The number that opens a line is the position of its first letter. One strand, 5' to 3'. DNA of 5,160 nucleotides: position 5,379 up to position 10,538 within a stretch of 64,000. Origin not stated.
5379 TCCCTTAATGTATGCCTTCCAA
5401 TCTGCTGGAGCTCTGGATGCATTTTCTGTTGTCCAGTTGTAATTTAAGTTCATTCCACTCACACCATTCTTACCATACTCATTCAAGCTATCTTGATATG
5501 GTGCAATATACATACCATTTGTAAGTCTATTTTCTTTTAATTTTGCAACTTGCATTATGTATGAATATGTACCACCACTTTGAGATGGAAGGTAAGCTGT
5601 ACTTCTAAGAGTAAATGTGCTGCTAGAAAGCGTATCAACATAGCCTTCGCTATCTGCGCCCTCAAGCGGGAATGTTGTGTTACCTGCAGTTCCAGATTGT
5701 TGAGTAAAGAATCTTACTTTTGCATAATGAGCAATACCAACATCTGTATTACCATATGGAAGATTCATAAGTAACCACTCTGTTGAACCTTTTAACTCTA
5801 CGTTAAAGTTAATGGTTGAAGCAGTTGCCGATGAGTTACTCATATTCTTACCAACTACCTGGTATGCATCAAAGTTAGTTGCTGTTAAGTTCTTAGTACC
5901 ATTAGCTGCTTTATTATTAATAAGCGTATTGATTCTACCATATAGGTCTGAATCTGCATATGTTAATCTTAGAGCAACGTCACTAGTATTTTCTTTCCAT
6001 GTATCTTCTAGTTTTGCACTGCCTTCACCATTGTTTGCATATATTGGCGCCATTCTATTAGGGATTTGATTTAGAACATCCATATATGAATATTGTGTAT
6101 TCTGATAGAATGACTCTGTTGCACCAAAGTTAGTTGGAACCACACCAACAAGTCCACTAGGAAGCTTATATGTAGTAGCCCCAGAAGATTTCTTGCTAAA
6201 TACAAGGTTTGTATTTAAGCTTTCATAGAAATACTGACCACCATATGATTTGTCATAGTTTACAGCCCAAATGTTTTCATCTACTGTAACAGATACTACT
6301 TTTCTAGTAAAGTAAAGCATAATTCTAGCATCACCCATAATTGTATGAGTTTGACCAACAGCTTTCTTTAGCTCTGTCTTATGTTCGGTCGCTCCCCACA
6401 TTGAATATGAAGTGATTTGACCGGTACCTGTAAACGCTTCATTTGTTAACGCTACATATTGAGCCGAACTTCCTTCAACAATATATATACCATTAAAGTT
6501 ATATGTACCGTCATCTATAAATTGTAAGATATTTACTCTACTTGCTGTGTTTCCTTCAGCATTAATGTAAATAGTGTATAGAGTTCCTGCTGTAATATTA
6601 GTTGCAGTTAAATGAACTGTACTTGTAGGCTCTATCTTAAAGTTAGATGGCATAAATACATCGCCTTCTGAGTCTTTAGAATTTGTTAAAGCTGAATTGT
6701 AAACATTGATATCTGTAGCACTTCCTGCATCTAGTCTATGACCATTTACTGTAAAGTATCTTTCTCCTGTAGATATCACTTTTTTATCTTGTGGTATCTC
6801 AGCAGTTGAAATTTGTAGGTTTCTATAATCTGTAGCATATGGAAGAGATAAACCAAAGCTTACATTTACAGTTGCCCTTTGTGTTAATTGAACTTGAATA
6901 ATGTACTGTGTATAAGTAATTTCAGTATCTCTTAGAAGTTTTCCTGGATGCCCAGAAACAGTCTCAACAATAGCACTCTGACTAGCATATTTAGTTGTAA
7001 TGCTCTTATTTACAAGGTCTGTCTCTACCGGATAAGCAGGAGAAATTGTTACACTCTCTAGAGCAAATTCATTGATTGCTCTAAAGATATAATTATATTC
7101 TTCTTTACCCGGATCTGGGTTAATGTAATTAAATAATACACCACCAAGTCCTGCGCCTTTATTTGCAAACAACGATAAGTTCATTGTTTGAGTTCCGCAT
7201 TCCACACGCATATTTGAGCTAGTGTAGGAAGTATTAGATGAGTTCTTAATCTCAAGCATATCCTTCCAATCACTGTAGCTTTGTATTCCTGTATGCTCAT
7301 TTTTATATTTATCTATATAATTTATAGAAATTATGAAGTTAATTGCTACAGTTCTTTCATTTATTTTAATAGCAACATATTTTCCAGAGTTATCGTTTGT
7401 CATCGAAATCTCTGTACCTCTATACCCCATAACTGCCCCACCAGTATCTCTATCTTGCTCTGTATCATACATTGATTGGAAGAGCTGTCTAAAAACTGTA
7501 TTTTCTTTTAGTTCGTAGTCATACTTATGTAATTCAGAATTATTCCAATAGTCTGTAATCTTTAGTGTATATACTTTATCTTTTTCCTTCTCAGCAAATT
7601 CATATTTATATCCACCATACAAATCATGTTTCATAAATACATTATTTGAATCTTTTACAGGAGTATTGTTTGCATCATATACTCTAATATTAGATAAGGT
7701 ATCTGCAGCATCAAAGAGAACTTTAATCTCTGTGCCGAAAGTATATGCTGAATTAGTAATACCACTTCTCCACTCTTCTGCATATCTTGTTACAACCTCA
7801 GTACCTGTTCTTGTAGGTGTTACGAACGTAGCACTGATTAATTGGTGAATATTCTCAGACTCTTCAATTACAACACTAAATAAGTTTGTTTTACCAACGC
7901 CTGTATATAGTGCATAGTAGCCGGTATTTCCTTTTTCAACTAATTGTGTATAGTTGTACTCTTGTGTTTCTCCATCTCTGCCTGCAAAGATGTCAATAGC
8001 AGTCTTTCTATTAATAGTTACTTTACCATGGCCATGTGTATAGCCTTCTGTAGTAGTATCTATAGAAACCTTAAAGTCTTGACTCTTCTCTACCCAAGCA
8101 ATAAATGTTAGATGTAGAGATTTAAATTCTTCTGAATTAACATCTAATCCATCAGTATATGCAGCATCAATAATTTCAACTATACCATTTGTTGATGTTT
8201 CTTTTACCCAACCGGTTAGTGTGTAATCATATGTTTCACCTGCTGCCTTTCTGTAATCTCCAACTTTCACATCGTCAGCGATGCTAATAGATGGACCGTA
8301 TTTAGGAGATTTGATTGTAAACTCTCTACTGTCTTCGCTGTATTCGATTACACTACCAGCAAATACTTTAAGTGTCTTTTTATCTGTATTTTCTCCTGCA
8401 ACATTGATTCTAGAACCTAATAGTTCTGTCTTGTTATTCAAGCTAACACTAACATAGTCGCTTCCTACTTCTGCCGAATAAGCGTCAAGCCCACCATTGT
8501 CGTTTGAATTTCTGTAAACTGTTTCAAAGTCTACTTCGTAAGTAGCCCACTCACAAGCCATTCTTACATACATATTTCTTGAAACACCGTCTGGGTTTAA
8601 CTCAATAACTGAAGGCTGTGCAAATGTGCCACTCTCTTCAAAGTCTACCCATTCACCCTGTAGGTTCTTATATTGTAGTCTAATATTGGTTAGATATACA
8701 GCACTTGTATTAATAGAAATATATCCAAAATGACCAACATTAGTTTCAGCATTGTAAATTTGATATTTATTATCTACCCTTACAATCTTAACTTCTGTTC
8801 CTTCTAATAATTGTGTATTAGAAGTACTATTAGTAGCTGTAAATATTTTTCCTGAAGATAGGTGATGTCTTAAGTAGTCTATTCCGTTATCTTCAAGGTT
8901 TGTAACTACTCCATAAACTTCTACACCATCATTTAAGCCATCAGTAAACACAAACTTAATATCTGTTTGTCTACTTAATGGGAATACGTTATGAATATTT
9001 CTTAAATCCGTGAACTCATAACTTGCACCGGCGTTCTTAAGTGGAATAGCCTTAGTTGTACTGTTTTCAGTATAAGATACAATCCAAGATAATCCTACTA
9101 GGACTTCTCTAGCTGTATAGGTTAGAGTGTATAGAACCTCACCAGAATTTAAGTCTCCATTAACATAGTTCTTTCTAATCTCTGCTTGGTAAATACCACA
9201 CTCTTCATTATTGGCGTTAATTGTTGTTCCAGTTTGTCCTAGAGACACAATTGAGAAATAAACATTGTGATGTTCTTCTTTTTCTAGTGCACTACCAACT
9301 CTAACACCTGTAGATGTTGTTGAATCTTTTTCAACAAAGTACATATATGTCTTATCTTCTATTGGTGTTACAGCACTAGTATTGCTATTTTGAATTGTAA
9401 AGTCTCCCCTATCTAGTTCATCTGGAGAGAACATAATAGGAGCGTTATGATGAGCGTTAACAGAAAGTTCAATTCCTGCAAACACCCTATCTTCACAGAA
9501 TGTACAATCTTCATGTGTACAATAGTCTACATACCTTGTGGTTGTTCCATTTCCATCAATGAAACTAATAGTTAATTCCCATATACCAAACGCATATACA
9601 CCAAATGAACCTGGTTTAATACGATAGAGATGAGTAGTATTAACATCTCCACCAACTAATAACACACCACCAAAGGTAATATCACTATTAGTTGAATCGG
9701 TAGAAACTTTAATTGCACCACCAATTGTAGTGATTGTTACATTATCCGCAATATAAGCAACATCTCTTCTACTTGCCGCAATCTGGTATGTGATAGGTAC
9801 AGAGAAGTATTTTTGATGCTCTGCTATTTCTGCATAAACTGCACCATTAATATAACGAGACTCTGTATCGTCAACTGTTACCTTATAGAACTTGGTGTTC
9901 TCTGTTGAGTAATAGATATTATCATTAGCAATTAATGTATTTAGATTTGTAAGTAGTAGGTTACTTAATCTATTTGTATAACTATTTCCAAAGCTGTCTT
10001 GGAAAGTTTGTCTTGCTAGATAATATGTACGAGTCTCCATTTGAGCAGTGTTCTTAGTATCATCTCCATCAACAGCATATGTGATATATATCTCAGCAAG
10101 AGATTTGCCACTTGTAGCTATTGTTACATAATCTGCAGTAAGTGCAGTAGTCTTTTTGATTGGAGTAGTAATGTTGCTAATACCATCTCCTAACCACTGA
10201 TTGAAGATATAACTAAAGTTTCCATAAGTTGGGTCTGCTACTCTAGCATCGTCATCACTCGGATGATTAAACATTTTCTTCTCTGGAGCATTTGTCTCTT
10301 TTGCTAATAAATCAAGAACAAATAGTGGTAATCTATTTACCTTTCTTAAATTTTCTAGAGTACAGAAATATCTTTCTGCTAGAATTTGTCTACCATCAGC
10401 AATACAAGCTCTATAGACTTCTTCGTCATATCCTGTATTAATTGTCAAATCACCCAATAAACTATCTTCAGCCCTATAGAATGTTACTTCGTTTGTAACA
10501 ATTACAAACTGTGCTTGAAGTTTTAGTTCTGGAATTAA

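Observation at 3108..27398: An 8,096-aa single-ORF surface filament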

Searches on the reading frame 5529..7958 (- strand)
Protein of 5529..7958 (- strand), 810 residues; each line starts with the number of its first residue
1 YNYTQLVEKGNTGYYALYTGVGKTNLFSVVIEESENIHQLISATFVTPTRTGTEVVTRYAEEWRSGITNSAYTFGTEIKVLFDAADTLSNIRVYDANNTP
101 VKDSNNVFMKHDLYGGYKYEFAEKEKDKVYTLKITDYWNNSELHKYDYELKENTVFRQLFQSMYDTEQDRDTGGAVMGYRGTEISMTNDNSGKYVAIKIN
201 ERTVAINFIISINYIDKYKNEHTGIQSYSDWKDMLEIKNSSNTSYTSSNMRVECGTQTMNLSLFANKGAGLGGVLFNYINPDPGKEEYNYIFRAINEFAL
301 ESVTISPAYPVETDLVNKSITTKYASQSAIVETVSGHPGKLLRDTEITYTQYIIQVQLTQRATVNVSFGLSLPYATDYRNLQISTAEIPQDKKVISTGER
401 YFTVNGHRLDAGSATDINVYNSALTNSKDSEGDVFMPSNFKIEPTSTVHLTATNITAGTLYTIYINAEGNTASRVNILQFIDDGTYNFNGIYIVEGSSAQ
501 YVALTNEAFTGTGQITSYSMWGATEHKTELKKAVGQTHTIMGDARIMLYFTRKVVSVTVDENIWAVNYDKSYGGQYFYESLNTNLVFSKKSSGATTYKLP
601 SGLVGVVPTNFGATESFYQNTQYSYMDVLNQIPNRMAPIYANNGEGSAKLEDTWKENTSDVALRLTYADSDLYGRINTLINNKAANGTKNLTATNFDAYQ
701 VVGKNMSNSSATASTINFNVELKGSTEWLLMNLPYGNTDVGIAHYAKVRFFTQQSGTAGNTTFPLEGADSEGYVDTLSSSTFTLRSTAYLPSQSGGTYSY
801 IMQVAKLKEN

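Call 20: search_protein_families(library=pfam, proteins=[window:5529-7958:-], max_evalue=10)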
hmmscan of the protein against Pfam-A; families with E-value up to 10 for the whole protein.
window:5529-7958:- (810 aa): 1 family
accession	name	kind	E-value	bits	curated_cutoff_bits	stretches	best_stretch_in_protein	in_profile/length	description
PF21162.3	ETFQO_UQ-bd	-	0.041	14.9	27.7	1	163-231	8-76/96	ETF-QO, ubiquinone-binding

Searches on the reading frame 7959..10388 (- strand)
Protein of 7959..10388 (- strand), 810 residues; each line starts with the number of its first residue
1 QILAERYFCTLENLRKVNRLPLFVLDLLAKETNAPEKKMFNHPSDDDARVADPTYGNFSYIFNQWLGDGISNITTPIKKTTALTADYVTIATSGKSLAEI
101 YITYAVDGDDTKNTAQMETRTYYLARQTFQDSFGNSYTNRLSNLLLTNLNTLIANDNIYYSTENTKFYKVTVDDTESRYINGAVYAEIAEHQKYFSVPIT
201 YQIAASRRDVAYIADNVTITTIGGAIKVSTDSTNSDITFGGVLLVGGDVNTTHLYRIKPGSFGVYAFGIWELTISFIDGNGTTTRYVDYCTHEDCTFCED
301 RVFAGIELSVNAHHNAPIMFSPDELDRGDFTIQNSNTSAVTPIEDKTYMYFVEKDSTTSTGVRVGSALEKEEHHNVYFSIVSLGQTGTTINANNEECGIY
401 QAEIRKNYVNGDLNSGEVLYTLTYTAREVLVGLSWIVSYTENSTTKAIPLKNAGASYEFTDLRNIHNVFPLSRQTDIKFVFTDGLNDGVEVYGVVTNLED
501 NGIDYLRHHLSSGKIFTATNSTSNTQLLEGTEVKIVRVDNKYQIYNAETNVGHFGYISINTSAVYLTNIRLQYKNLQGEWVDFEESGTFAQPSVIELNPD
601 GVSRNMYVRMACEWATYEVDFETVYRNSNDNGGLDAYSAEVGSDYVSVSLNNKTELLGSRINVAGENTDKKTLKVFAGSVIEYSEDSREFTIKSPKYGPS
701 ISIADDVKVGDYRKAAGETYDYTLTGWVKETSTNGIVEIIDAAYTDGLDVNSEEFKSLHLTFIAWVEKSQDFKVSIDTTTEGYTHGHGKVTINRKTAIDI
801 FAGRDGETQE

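Call 20: search_protein_families(library=pfam, proteins=[window:7959-10388:-], max_evalue=10)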
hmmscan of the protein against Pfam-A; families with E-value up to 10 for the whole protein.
window:7959-10388:- (810 aa): 1 family
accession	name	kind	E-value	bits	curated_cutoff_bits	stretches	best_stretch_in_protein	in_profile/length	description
PF21485.3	IF5A-like_N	-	0.21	11.9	27.1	1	783-808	35-57/63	Translation initiation factor 5A-like, N-terminal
